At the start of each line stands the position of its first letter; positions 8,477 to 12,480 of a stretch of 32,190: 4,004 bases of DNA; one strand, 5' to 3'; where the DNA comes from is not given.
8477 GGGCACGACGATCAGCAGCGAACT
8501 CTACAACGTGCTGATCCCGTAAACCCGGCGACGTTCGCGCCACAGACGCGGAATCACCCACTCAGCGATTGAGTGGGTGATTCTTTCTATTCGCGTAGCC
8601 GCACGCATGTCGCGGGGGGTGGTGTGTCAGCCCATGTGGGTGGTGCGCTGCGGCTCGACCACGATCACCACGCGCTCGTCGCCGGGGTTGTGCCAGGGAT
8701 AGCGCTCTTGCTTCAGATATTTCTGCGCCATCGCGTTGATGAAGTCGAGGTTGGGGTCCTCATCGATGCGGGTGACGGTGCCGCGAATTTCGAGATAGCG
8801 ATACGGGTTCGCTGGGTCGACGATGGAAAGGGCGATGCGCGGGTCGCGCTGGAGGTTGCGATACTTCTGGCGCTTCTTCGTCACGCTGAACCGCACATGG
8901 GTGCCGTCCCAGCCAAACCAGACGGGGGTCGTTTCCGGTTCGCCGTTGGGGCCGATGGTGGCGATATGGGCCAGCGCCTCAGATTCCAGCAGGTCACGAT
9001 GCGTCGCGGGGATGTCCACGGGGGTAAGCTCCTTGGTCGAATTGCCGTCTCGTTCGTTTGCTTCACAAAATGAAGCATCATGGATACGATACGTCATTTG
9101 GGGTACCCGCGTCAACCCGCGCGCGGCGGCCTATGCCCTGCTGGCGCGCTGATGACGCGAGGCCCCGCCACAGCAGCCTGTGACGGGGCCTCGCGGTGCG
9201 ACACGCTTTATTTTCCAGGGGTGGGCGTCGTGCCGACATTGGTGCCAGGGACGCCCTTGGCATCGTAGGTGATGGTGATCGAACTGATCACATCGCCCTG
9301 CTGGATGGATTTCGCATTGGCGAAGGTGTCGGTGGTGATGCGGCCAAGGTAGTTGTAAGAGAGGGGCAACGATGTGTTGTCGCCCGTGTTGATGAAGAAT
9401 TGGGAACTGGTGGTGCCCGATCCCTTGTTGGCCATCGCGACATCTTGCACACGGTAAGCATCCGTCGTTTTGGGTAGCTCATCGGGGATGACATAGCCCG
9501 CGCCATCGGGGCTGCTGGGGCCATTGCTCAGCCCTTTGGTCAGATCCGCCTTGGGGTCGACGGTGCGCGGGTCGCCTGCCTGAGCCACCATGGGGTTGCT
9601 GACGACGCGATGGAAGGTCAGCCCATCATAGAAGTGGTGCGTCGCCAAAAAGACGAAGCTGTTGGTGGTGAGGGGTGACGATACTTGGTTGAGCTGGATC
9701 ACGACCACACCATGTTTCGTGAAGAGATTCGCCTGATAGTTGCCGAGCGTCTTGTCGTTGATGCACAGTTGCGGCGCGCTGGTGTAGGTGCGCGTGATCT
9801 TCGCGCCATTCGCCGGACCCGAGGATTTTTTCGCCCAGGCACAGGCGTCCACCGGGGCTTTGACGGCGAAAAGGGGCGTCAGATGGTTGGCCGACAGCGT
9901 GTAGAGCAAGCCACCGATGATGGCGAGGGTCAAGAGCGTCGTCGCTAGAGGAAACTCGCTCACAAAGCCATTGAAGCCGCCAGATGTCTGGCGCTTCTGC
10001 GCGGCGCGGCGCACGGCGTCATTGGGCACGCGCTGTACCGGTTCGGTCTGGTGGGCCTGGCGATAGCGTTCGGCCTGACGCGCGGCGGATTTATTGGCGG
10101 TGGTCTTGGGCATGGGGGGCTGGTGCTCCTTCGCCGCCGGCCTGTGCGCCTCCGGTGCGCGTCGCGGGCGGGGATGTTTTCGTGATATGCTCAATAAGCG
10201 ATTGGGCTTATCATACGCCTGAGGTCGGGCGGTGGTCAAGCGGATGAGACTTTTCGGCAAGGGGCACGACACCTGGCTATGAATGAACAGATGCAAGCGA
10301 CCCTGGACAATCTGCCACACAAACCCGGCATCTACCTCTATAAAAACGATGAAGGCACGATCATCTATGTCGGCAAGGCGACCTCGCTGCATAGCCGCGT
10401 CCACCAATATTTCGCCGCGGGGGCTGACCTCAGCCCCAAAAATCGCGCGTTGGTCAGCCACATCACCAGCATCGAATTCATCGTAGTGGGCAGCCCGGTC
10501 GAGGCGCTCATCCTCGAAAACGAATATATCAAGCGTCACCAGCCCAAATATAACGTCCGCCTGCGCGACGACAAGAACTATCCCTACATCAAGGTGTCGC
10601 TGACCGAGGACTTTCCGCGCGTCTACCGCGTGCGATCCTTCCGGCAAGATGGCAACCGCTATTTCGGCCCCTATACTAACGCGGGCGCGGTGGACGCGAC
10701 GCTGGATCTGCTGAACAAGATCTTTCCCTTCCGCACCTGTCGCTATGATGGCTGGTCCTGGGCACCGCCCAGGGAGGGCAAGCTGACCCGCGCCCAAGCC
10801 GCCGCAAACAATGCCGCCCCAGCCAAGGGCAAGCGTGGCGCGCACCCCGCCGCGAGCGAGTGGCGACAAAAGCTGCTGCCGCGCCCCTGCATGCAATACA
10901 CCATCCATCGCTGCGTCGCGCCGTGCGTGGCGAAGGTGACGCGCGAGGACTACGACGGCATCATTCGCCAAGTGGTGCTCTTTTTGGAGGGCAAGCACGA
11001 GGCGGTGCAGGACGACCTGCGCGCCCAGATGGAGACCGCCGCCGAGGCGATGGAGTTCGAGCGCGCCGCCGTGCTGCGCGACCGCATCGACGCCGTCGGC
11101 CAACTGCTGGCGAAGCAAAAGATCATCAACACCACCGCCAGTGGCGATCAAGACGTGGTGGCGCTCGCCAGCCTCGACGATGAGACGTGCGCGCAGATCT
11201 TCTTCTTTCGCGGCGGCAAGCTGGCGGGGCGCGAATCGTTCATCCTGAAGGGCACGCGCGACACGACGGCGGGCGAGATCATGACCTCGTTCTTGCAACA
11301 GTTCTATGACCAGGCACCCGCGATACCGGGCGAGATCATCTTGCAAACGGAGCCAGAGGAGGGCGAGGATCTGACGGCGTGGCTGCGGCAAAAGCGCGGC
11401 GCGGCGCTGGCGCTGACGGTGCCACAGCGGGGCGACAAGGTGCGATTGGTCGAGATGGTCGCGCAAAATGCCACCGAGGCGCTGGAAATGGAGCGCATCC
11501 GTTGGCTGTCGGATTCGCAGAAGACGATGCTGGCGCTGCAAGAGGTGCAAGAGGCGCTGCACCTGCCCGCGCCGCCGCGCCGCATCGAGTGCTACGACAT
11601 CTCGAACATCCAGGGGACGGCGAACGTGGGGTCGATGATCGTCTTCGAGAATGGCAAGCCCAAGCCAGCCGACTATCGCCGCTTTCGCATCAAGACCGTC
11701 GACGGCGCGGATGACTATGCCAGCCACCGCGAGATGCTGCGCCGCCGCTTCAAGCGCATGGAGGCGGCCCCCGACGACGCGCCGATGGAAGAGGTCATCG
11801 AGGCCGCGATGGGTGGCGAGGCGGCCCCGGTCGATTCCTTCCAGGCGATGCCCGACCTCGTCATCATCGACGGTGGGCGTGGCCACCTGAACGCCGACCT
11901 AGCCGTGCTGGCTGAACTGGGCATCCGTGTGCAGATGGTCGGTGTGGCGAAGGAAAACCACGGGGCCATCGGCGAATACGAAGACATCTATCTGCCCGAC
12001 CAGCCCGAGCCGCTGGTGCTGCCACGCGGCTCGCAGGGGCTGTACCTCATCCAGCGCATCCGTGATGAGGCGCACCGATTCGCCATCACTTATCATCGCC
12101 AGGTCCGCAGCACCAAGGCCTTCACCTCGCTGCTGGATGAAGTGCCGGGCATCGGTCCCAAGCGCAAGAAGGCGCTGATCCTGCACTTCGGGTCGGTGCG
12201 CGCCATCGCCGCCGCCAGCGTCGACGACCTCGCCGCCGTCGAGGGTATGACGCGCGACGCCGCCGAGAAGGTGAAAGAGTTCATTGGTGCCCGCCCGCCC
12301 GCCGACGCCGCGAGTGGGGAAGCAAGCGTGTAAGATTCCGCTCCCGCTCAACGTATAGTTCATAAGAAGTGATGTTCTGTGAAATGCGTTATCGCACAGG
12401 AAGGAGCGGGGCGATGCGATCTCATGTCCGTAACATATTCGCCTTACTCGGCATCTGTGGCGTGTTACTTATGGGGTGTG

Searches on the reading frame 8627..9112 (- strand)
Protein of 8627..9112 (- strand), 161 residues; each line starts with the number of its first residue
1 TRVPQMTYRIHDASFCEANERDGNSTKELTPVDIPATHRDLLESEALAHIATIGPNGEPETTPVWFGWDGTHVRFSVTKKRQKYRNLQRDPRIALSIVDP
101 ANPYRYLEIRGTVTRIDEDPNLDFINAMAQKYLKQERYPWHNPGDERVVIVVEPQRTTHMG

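Call 79: search_protein_families(library=pfam, proteins=[window:8627-9112:-], max_evalue=0.00001)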
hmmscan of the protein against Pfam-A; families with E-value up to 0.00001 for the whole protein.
window:8627-9112:- (161 aa): 2 families
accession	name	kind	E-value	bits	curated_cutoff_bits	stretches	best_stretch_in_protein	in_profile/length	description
PF01243.27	PNPOx_N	-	1e-19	71.5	28.1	1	35-158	2-117/120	Pyridoxamine 5'-phosphate oxidase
PF12900.13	Pyridox_ox_2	-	6.6e-06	26.6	27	1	39-136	6-111/140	Pyridoxamine 5'-phosphate oxidase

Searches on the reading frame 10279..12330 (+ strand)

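Call 79: search_protein_families(library=pfam, proteins=[window:10279-12330:+], max_evalue=0.00001)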
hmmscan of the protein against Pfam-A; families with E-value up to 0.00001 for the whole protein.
window:10279-12330:+ (684 aa): 6 families
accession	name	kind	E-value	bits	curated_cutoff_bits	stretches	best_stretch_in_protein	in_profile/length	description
PF08459.17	UvrC_RNaseH_dom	-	3e-56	190.1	22.3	1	424-603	1-159/159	UvrC RNAse H endonuclease domain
PF22920.2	UvrC_RNaseH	-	3.4e-37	127.3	24.3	1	290-403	1-114/116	UvrC Ribonuclease H-like domain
PF14520.12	HHH_5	-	7.4e-12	46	27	1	618-668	3-54/57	Helix-hairpin-helix domain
PF02151.25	UVR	-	4e-09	36.4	21.5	1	243-273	3-33/36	UvrB/uvrC motif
PF01541.30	GIY-YIG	-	1.6e-07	31.9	22.6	1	16-92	2-78/78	GIY-YIG catalytic domain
PF12826.13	HHH_2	-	5e-06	27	27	0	622-669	8-55/64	Helix-hairpin-helix motif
